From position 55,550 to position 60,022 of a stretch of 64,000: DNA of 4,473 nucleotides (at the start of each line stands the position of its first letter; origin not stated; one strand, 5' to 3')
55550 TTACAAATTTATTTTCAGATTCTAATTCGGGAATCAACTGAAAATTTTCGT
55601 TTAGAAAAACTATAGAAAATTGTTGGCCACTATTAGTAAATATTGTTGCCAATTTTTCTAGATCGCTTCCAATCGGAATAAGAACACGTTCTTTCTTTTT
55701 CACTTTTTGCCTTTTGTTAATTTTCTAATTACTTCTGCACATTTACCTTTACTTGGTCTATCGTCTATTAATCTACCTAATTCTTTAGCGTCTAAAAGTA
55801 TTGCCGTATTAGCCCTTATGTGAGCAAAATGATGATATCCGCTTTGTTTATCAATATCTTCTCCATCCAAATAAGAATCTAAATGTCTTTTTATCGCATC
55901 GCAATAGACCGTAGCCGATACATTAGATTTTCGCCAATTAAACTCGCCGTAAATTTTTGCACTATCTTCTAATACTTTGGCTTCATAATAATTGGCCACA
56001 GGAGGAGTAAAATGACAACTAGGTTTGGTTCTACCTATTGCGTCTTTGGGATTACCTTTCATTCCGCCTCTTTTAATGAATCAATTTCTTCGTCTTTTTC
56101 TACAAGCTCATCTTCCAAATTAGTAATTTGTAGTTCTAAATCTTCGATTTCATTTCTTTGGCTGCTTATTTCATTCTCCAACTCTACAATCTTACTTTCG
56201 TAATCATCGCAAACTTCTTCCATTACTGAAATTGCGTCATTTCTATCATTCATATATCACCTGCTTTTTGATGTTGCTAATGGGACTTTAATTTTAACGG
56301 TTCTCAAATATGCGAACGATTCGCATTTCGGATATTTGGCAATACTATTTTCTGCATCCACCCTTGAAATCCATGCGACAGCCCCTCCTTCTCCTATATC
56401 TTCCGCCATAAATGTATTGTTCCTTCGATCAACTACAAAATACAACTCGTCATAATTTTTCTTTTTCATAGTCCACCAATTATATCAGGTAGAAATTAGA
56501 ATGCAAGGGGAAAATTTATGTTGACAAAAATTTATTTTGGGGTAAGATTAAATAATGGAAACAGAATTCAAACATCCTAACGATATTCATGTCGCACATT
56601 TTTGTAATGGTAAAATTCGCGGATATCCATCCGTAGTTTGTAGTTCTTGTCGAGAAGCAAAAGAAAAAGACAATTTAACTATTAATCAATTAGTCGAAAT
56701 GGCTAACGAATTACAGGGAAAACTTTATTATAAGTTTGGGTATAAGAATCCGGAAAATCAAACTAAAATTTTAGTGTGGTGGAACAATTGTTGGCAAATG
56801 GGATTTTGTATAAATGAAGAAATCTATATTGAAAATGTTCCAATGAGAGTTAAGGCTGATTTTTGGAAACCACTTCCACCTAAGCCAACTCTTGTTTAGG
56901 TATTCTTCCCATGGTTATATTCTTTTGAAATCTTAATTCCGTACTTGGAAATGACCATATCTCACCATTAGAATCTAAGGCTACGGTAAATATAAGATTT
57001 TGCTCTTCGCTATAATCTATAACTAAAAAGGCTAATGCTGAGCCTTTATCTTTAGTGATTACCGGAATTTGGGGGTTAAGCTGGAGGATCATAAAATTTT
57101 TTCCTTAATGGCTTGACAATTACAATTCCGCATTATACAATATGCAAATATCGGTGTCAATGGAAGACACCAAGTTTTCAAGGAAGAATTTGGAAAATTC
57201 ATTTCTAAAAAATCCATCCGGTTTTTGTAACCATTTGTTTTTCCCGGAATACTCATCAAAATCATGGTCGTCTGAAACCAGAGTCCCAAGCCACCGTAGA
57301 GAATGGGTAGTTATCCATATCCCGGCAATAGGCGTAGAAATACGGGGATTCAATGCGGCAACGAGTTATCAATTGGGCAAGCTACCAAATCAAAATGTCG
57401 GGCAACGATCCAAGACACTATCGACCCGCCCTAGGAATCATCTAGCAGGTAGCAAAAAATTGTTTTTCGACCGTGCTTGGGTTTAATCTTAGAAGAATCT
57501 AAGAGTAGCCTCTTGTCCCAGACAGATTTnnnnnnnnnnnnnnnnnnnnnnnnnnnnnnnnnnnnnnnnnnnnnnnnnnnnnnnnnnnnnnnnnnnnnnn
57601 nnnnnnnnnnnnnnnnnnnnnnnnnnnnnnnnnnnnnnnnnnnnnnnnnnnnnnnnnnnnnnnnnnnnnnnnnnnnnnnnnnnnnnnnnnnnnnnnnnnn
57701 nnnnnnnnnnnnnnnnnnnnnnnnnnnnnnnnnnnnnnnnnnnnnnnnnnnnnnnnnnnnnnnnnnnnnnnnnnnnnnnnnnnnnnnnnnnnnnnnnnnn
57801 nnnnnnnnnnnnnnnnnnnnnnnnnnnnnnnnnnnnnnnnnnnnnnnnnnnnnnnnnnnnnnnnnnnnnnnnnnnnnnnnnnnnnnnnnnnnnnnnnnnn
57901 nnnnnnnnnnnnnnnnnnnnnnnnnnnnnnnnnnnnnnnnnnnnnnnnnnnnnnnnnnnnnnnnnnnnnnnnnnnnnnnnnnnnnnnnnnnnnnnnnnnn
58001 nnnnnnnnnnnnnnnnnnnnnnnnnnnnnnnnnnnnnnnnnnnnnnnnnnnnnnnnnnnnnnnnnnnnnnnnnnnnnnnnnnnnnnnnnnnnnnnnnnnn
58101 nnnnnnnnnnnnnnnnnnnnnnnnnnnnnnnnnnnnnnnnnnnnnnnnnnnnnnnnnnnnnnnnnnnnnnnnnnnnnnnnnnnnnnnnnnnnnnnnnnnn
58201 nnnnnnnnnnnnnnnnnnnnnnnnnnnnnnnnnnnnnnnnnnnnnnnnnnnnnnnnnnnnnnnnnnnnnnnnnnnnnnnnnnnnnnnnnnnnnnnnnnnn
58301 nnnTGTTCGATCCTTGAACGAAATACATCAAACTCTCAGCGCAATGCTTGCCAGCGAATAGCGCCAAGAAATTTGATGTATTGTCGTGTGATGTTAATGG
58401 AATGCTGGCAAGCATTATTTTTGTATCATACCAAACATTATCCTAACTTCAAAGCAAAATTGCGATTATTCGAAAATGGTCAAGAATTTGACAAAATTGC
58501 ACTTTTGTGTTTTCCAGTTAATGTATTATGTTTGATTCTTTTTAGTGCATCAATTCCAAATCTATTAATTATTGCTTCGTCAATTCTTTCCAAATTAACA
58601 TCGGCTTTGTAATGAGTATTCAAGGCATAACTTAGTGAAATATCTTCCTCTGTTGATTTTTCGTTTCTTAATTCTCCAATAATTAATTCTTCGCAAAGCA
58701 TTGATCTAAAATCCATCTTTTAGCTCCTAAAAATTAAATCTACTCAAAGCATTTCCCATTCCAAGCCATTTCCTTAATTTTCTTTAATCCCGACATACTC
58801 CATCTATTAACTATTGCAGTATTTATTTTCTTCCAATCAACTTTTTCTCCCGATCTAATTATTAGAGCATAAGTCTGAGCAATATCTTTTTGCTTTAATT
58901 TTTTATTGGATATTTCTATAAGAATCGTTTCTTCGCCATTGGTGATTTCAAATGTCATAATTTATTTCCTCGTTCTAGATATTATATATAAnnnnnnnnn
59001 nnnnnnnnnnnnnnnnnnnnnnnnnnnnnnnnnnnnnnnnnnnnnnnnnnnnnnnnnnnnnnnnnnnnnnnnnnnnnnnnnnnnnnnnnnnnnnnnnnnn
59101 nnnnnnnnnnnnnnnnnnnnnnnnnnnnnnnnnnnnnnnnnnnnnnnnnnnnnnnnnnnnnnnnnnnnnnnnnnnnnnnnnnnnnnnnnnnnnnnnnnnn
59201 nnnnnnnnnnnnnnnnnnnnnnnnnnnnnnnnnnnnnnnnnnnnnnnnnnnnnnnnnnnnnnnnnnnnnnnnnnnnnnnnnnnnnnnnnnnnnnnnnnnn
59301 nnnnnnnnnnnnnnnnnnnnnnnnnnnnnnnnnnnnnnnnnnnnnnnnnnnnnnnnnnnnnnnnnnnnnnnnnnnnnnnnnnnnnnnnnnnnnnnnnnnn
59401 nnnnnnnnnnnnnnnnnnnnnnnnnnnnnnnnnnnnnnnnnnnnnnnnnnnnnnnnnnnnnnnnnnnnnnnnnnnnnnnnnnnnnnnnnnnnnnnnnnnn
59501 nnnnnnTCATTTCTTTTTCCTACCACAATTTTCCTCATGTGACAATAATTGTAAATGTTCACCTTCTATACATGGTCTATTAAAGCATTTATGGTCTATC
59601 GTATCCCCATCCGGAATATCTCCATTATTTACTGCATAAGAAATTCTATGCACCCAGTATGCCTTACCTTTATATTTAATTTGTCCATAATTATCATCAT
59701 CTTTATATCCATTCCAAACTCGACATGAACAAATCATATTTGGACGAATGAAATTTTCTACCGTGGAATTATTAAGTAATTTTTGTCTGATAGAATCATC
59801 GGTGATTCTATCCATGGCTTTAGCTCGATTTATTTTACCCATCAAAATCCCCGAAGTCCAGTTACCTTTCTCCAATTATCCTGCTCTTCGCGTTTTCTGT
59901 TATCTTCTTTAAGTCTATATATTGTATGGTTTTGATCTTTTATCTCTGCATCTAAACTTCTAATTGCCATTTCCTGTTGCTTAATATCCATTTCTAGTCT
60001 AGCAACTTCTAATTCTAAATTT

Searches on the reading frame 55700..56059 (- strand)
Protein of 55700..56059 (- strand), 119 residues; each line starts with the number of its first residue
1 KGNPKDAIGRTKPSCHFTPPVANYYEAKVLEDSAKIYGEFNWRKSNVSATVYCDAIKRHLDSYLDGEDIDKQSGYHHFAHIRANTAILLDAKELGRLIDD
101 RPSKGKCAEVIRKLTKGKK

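Call 66: search_protein_families(library=pfam, proteins=[window:55700-56059:-], max_evalue=0.01)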
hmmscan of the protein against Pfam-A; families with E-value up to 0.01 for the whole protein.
window:55700-56059:- (119 aa): 1 family
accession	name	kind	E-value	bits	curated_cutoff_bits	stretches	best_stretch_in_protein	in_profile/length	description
PF18909.5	dGTP_diPhyd_N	-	7e-23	80.9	27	1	3-101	2-99/99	dATP/dGTP diphosphohydrolase, N-terminal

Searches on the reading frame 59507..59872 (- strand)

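Call 97: search_protein_families(library=pfam, proteins=[window:59507-59872:-], max_evalue=0.01)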
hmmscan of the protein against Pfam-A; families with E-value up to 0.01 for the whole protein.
window:59507-59872:- (121 aa): 2 families
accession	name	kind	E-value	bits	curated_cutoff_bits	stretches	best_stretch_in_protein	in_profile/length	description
PF13392.12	HNH_3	-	4.1e-09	36.4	24.8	1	72-115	1-44/46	HNH endonuclease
PF05551.17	zf-His_Me_endon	-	0.0086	16.7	27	0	64-119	26-94/131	Zinc-binding loop region of homing endonuclease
